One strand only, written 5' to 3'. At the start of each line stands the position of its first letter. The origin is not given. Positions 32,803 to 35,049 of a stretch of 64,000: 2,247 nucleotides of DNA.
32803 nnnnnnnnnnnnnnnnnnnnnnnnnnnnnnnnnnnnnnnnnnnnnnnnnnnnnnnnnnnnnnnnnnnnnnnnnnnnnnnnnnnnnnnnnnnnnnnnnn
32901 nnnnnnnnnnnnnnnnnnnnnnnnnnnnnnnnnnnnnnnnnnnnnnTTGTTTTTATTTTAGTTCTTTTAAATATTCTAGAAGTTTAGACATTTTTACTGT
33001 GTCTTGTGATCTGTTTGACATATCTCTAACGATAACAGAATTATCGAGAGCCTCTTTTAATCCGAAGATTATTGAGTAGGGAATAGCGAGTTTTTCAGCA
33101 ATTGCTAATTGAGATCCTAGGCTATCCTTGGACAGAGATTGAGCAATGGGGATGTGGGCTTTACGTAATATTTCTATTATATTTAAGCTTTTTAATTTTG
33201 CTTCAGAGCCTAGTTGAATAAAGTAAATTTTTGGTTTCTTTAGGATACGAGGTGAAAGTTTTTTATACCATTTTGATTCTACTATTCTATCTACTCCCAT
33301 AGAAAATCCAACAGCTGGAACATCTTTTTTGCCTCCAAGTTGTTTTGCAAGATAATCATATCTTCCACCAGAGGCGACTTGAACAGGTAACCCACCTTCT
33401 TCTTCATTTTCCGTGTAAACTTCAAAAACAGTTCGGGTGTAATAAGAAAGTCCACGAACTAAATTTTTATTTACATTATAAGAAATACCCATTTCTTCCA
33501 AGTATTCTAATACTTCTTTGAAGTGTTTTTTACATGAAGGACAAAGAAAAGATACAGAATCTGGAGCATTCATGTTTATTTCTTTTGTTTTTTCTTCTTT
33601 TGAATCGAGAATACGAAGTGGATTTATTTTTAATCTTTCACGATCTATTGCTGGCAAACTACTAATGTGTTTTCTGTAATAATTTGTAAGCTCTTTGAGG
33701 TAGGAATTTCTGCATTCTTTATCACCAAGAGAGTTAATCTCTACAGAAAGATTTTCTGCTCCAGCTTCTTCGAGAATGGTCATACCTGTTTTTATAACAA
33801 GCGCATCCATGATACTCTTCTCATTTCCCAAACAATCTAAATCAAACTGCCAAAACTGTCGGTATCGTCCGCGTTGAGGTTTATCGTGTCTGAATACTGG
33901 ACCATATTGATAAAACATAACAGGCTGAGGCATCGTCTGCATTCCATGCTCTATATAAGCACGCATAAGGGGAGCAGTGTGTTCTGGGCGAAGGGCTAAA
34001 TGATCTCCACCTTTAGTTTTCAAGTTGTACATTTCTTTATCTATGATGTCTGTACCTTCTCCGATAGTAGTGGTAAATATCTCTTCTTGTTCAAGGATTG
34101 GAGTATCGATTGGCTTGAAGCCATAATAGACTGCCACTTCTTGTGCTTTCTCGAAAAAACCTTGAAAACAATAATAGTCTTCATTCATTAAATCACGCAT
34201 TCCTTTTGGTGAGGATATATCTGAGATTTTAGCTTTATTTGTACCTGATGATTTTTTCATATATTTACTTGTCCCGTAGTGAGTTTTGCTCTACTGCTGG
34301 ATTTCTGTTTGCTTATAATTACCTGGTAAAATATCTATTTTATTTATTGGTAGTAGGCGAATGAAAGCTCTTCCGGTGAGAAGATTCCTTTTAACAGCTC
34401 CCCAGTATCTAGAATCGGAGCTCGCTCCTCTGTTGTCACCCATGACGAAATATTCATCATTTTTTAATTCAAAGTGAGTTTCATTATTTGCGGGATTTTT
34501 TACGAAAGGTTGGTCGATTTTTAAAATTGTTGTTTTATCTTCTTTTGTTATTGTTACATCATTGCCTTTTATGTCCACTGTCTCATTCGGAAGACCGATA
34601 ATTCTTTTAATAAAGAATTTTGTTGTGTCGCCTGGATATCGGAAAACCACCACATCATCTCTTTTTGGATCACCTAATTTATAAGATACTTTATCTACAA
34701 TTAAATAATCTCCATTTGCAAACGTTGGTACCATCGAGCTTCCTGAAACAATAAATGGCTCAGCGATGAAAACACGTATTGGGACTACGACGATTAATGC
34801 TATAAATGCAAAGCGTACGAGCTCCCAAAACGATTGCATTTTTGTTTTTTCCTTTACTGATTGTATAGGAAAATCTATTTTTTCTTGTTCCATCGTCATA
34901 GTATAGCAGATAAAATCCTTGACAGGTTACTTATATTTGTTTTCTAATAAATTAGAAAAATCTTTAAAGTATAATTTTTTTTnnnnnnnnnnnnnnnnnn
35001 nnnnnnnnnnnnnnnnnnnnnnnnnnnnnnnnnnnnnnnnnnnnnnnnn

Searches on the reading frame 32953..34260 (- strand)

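Call 58: search_protein_families(library=pfam, proteins=[window:32953-34260:-], max_evalue=0.0001)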
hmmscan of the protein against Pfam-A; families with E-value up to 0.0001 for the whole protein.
window:32953-34260:- (435 aa): 3 families
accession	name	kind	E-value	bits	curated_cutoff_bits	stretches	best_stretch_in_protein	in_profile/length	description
PF13393.11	tRNA-synt_His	-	1.9e-32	113.2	25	1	20-326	1-308/308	Histidyl-tRNA synthetase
PF00587.30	tRNA-synt_2b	-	2e-15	57.8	29.3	1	78-326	1-171/179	tRNA synthetase class II core domain (G, H, P, S and T)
PF03129.25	HGTP_anticodon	-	2.1e-11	44.3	21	1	348-434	5-94/94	Anticodon binding domain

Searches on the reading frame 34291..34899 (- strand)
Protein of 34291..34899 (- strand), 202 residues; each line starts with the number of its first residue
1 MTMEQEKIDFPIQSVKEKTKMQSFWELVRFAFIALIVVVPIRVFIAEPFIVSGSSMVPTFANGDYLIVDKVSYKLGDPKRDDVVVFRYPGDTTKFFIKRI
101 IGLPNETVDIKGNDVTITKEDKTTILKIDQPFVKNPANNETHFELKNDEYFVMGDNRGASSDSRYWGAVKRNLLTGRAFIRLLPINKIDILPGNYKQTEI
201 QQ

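Call 58: search_protein_families(library=pfam, proteins=[window:34291-34899:-], max_evalue=0.0001)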
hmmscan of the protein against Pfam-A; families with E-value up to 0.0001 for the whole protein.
window:34291-34899:- (202 aa): 2 families
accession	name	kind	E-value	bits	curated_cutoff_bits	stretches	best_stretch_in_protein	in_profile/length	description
PF10502.14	Peptidase_S26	-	4e-43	147.7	22.9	1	25-182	2-167/168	Signal peptidase, peptidase S26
PF00717.28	Peptidase_S24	-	3.4e-06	27.2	23.3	1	51-111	40-92/116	Peptidase S24-like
